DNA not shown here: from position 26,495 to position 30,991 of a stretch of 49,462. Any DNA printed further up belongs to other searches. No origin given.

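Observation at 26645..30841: VirB10 enlarged to 1398 aa by about 870 aa of 17-residue repeats, plus a Pro-rich tail after the barrel domain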

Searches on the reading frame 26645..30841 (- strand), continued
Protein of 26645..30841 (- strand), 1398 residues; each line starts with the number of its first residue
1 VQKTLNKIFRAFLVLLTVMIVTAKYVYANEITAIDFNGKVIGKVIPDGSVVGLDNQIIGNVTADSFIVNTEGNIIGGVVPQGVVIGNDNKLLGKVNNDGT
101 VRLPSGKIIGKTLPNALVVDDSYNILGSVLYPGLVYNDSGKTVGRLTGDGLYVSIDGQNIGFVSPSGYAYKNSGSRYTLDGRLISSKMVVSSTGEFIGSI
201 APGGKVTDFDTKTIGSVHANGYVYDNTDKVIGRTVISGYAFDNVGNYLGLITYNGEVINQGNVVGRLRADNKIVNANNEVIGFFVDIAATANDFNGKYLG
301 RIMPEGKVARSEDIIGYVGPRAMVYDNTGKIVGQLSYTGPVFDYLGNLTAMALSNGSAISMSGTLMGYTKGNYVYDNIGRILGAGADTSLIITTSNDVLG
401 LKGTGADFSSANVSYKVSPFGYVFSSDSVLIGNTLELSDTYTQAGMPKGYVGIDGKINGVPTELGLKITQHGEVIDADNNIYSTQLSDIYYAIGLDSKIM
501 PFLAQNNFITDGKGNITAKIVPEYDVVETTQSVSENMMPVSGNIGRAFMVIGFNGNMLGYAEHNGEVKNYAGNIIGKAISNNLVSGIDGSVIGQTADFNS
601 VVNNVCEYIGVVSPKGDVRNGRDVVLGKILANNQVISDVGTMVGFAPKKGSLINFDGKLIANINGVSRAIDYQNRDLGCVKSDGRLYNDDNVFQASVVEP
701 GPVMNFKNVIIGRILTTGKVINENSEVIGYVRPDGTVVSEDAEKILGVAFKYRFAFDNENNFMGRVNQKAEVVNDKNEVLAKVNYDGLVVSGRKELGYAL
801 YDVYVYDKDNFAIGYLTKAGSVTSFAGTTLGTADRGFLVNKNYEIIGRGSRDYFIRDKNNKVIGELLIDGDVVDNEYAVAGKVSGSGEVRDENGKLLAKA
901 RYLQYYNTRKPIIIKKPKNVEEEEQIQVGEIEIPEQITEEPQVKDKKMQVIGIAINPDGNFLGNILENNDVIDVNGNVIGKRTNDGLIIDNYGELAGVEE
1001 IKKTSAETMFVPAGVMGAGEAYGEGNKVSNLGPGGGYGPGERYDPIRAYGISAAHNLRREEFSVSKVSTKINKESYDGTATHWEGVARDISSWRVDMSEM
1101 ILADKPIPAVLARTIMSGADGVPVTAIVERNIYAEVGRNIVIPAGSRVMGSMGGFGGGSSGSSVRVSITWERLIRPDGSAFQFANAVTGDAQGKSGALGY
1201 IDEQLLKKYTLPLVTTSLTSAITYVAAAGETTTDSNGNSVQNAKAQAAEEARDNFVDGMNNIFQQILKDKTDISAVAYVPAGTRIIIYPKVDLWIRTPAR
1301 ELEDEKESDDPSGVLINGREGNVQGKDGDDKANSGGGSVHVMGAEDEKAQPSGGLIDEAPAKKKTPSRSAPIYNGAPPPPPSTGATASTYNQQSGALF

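Call 18: find_homologous_proteins(query=window:26645-30841:-, max_evalue=1e-20)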
Query window:26645-30841:- (1398 aa): 1085 proteins with E <= 1e-20 among 8000 candidates; the best 120 are listed.
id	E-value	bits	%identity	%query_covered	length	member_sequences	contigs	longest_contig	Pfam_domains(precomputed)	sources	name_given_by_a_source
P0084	0.0e+0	3054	99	100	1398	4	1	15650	PF21784.4,PF21785.4,PF03743.20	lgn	-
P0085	0.0e+0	2486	79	100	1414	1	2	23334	PF21784.4,PF12396.15,PF21785.4,PF03743.20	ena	-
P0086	0.0e+0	1962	63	100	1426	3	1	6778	PF21784.4,PF12396.15,PF21785.4,PF03743.20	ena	-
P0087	0.0e+0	1941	64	97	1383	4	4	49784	PF21784.4,PF12396.15,PF21785.4,PF03743.20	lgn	-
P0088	0.0e+0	1851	60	99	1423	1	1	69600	PF21784.4,PF12396.15,PF21785.4,PF03743.20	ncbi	-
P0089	0.0e+0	1820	58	99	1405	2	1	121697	PF21784.4,PF03743.20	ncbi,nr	ncbi:MAG: TrbI/VirB10 family protein [Alphaproteobacteria bacterium]|nr:TrbI/VirB10 family protein [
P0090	0.0e+0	1816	59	100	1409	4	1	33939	PF21784.4,PF12396.15,PF03743.20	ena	-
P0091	0.0e+0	1796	58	100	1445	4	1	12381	PF21784.4,PF21785.4,PF03743.20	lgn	-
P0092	0.0e+0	1757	57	99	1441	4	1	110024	PF21784.4,PF12396.15,PF21785.4,PF03743.20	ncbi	-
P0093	0.0e+0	1745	57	98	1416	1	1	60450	PF21784.4,PF12396.15,PF21785.4,PF03743.20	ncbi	-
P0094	0.0e+0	1740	57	99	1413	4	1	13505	PF21784.4,PF21785.4,PF03743.20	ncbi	-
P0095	0.0e+0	1706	55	100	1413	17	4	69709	PF21784.4,PF12396.15,PF21785.4,PF03743.20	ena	-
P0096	0.0e+0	1700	55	100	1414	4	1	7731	PF21784.4,PF12396.15,PF21785.4,PF03743.20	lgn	-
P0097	0.0e+0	1691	55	100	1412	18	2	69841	PF21784.4,PF12396.15,PF21785.4,PF03743.20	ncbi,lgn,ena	-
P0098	0.0e+0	1688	56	99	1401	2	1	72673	PF21784.4,PF12396.15,PF21785.4,PF03743.20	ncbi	-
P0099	0.0e+0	1676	55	100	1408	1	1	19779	PF21784.4,PF12396.15,PF21785.4,PF03743.20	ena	-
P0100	0.0e+0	1656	55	98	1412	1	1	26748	PF21784.4,PF12396.15,PF21785.4,PF03743.20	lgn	-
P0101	0.0e+0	1654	55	99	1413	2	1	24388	PF21784.4,PF21785.4,PF03743.20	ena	-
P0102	0.0e+0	1653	55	98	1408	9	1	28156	PF21784.4,PF12396.15,PF21785.4,PF03743.20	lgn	-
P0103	0.0e+0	1651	55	98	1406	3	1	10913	PF21784.4,PF12396.15,PF21785.4,PF03743.20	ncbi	-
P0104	0.0e+0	1636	55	99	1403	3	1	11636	PF21784.4,PF21785.4,PF03743.20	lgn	-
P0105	0.0e+0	1632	54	99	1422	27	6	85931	PF21784.4,PF21785.4,PF03743.20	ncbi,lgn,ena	-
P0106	0.0e+0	1611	54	100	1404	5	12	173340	PF21784.4,PF21785.4,PF03743.20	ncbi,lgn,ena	-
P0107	0.0e+0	1582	52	100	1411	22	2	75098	PF21784.4,PF12396.15,PF21785.4,PF03743.20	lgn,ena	-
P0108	0.0e+0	1574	53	99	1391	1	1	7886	PF21784.4,PF21785.4,PF03743.20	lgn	-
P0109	0.0e+0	1551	53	98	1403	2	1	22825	PF21784.4,PF21785.4,PF03743.20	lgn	-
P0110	0.0e+0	1549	51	98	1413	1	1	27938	PF21784.4,PF12396.15,PF21785.4,PF03743.20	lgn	-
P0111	0.0e+0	1538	52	99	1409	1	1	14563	PF21784.4,PF12396.15,PF21785.4,PF03743.20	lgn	-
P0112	0.0e+0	1533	52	99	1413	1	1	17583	PF21784.4,PF12396.15,PF21785.4,PF03743.20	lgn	-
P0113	0.0e+0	1519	53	92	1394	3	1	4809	PF21784.4,PF12396.15,PF21785.4,PF03743.20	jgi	jgi:ribosomal protein L27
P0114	0.0e+0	1515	52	99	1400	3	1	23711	PF21784.4,PF12396.15,PF21785.4,PF03743.20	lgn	-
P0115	0.0e+0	1438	49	100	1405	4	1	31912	PF21784.4,PF12396.15,PF21785.4,PF03743.20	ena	-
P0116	0.0e+0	1417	49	98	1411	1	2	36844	PF21784.4,PF12396.15,PF21785.4,PF03743.20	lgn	-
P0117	0.0e+0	1415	49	99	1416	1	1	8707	PF21784.4,PF12396.15,PF21785.4,PF03743.20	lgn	-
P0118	0.0e+0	1391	48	98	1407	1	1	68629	PF21784.4,PF12396.15,PF21785.4,PF03743.20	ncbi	-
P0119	0.0e+0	1369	48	100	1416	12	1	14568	PF21784.4,PF21785.4,PF03743.20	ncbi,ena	-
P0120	0.0e+0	1368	44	72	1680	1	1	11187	PF21784.4,PF12396.15,PF21785.4,PF03743.20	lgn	-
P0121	0.0e+0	1368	48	100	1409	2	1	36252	PF21784.4,PF21785.4,PF03743.20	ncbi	-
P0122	0.0e+0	1363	47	99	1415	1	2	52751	PF21784.4,PF21785.4,PF03743.20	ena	-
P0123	0.0e+0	1359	43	98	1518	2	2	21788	PF21784.4,PF12396.15,PF21785.4,PF03743.20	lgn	-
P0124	0.0e+0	1358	50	93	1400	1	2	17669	PF21784.4,PF12396.15,PF21785.4,PF03743.20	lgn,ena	-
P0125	0.0e+0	1357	45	71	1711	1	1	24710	PF21784.4,PF12396.15,PF21785.4,PF03743.20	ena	-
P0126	0.0e+0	1353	48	99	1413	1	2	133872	PF21784.4,PF21785.4,PF03743.20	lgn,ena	-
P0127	0.0e+0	1350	44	71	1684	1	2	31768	PF21784.4,PF05593.20,PF12396.15,PF21785.4,PF03743.20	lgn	-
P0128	0.0e+0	1348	42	98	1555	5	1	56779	PF21784.4,PF12396.15,PF21785.4,PF03743.20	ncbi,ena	-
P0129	0.0e+0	1346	43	98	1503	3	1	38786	PF21784.4,PF12396.15,PF21785.4,PF03743.20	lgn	-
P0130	0.0e+0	1342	48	96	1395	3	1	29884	PF21784.4,PF12396.15,PF21785.4,PF03743.20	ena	-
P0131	0.0e+0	1342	45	71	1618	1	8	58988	PF21784.4,PF12396.15,PF21785.4,PF03743.20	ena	-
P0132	0.0e+0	1341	45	71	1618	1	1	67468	PF21784.4,PF12396.15,PF21785.4,PF03743.20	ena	-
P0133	0.0e+0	1341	45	71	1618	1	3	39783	PF21784.4,PF12396.15,PF21785.4,PF03743.20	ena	-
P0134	0.0e+0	1340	48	93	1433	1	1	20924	PF21784.4,PF12396.15,PF21785.4,PF03743.20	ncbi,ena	-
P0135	0.0e+0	1340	45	70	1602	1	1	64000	PF21784.4,PF12396.15,PF21785.4,PF03743.20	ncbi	-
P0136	0.0e+0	1339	41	99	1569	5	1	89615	PF21784.4,PF12396.15,PF21785.4,PF03743.20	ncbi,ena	-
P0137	0.0e+0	1339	48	97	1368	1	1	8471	PF21784.4,PF12396.15,PF21785.4,PF03743.20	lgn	-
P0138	0.0e+0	1339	45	71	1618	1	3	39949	PF21784.4,PF12396.15,PF21785.4,PF03743.20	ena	-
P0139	0.0e+0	1337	41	99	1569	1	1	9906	PF21784.4,PF12396.15,PF21785.4,PF03743.20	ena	-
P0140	0.0e+0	1337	48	93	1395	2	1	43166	PF21784.4,PF12396.15,PF21785.4,PF03743.20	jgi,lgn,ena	-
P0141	0.0e+0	1335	44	71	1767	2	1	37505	PF21784.4,PF05593.20,PF12396.15,PF21785.4,PF03743.20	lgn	-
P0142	0.0e+0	1335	44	99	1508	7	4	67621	PF21784.4,PF12396.15,PF21785.4,PF03743.20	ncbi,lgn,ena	-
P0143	0.0e+0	1335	41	99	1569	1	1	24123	PF21784.4,PF12396.15,PF21785.4,PF03743.20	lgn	-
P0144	0.0e+0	1335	41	99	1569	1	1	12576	PF21784.4,PF12396.15,PF21785.4,PF03743.20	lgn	-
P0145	0.0e+0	1334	41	99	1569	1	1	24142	PF21784.4,PF12396.15,PF21785.4,PF03743.20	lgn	-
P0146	0.0e+0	1334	41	99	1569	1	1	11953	PF21784.4,PF12396.15,PF21785.4,PF03743.20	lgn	-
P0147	0.0e+0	1334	41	99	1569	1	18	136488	PF21784.4,PF12396.15,PF21785.4,PF03743.20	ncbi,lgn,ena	-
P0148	0.0e+0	1334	41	99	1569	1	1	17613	PF21784.4,PF12396.15,PF21785.4,PF03743.20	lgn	-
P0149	0.0e+0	1334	41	99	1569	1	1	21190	PF21784.4,PF12396.15,PF21785.4,PF03743.20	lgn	-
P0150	0.0e+0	1334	41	99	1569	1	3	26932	PF21784.4,PF12396.15,PF21785.4,PF03743.20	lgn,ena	-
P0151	0.0e+0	1334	41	99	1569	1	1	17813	PF21784.4,PF12396.15,PF21785.4,PF03743.20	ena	-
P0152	0.0e+0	1334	41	99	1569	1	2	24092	PF21784.4,PF12396.15,PF21785.4,PF03743.20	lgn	-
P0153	0.0e+0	1334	41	99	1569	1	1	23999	PF21784.4,PF12396.15,PF21785.4,PF03743.20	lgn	-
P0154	0.0e+0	1334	41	99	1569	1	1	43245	PF21784.4,PF12396.15,PF21785.4,PF03743.20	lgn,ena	-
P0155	0.0e+0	1334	41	99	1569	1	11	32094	PF21784.4,PF12396.15,PF21785.4,PF03743.20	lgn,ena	-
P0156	0.0e+0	1333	41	99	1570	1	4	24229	PF21784.4,PF12396.15,PF21785.4,PF03743.20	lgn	-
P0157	0.0e+0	1333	41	99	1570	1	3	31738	PF21784.4,PF12396.15,PF21785.4,PF03743.20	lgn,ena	-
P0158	0.0e+0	1333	41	99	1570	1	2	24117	PF21784.4,PF12396.15,PF21785.4,PF03743.20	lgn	-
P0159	0.0e+0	1333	41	99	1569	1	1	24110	PF21784.4,PF12396.15,PF21785.4,PF03743.20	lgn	-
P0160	0.0e+0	1333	41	99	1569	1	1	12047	PF21784.4,PF12396.15,PF21785.4,PF03743.20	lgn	-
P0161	0.0e+0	1333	41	99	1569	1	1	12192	PF21784.4,PF12396.15,PF21785.4,PF03743.20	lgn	-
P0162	0.0e+0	1333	41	99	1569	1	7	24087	PF21784.4,PF12396.15,PF21785.4,PF03743.20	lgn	-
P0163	0.0e+0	1333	41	99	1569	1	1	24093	PF21784.4,PF12396.15,PF21785.4,PF03743.20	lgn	-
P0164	0.0e+0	1333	41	99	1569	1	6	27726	PF21784.4,PF12396.15,PF21785.4,PF03743.20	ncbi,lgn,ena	-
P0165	0.0e+0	1333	41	99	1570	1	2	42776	PF21784.4,PF12396.15,PF21785.4,PF03743.20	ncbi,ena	-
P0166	0.0e+0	1333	41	99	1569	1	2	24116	PF21784.4,PF12396.15,PF21785.4,PF03743.20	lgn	-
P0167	0.0e+0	1333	41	99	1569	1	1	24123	PF21784.4,PF12396.15,PF21785.4,PF03743.20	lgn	-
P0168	0.0e+0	1333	41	99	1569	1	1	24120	PF21784.4,PF12396.15,PF21785.4,PF03743.20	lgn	-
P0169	0.0e+0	1333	41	99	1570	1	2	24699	PF21784.4,PF12396.15,PF21785.4,PF03743.20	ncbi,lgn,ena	-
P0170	0.0e+0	1333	41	99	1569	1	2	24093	PF21784.4,PF12396.15,PF21785.4,PF03743.20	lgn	-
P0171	0.0e+0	1333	41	99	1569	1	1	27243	PF21784.4,PF12396.15,PF21785.4,PF03743.20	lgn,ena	-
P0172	0.0e+0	1333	41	99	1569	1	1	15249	PF21784.4,PF12396.15,PF21785.4,PF03743.20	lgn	-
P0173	0.0e+0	1333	41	99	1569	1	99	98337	PF21784.4,PF12396.15,PF21785.4,PF03743.20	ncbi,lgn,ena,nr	ncbi:MAG TPA: hypothetical protein IAD29_04725 [Candidatus Scatocola faecigallinarum]|nr:hypothetica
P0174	0.0e+0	1333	41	99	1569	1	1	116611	PF21784.4,PF12396.15,PF21785.4,PF03743.20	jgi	-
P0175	0.0e+0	1333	41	99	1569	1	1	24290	PF21784.4,PF12396.15,PF21785.4,PF03743.20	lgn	-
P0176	0.0e+0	1333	41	99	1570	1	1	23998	PF21784.4,PF12396.15,PF21785.4,PF03743.20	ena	-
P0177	0.0e+0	1333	41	99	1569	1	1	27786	PF21784.4,PF12396.15,PF21785.4,PF03743.20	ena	-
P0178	0.0e+0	1333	41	99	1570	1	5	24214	PF21784.4,PF12396.15,PF21785.4,PF03743.20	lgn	-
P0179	0.0e+0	1333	41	99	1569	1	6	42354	PF21784.4,PF12396.15,PF21785.4,PF03743.20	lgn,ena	-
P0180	0.0e+0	1333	41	99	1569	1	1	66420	PF21784.4,PF12396.15,PF21785.4,PF03743.20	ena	-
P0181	0.0e+0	1333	41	99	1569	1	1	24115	PF21784.4,PF12396.15,PF21785.4,PF03743.20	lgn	-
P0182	0.0e+0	1333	41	99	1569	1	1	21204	PF21784.4,PF12396.15,PF21785.4,PF03743.20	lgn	-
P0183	0.0e+0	1333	41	99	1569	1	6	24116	PF21784.4,PF12396.15,PF21785.4,PF03743.20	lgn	-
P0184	0.0e+0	1333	41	99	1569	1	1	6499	PF21784.4,PF12396.15,PF21785.4,PF03743.20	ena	-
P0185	0.0e+0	1333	41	99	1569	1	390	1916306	PF21784.4,PF12396.15,PF21785.4,PF03743.20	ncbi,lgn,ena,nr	ncbi:MAG: hypothetical protein KH126_05995 [Azospirillum sp.]|nr:hypothetical protein [Azospirillum 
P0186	0.0e+0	1333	41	99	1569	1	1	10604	PF21784.4,PF12396.15,PF21785.4,PF03743.20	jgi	-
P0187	0.0e+0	1333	41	99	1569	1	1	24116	PF21784.4,PF12396.15,PF21785.4,PF03743.20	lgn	-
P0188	0.0e+0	1333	41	99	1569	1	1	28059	PF21784.4,PF12396.15,PF21785.4,PF03743.20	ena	-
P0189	0.0e+0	1333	41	99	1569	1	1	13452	PF21784.4,PF12396.15,PF21785.4,PF03743.20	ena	-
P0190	0.0e+0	1333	41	99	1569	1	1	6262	PF21784.4,PF12396.15,PF21785.4,PF03743.20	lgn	-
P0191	0.0e+0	1333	42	99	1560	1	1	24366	PF21784.4,PF12396.15,PF21785.4,PF03743.20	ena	-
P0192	0.0e+0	1333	41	99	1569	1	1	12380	PF21784.4,PF12396.15,PF21785.4,PF03743.20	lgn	-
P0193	0.0e+0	1333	41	99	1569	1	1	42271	PF21784.4,PF12396.15,PF21785.4,PF03743.20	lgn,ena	-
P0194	0.0e+0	1333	41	99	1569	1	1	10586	PF21784.4,PF12396.15,PF21785.4,PF03743.20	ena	-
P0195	0.0e+0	1333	41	99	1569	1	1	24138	PF21784.4,PF12396.15,PF21785.4,PF03743.20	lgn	-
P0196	0.0e+0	1333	41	99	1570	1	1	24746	PF21784.4,PF12396.15,PF21785.4,PF03743.20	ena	-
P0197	0.0e+0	1333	41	99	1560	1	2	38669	PF21784.4,PF12396.15,PF21785.4,PF03743.20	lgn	-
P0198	0.0e+0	1333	41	99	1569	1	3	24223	PF21784.4,PF12396.15,PF21785.4,PF03743.20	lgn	-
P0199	0.0e+0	1333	41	99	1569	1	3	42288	PF21784.4,PF12396.15,PF21785.4,PF03743.20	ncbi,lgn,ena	-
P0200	0.0e+0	1333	41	99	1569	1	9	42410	PF21784.4,PF12396.15,PF21785.4,PF03743.20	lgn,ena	-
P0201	0.0e+0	1333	41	99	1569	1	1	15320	PF21784.4,PF12396.15,PF21785.4,PF03743.20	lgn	-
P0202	0.0e+0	1333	41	99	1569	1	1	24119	PF21784.4,PF12396.15,PF21785.4,PF03743.20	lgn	-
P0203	0.0e+0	1332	41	99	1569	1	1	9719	PF21784.4,PF12396.15,PF21785.4,PF03743.20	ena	-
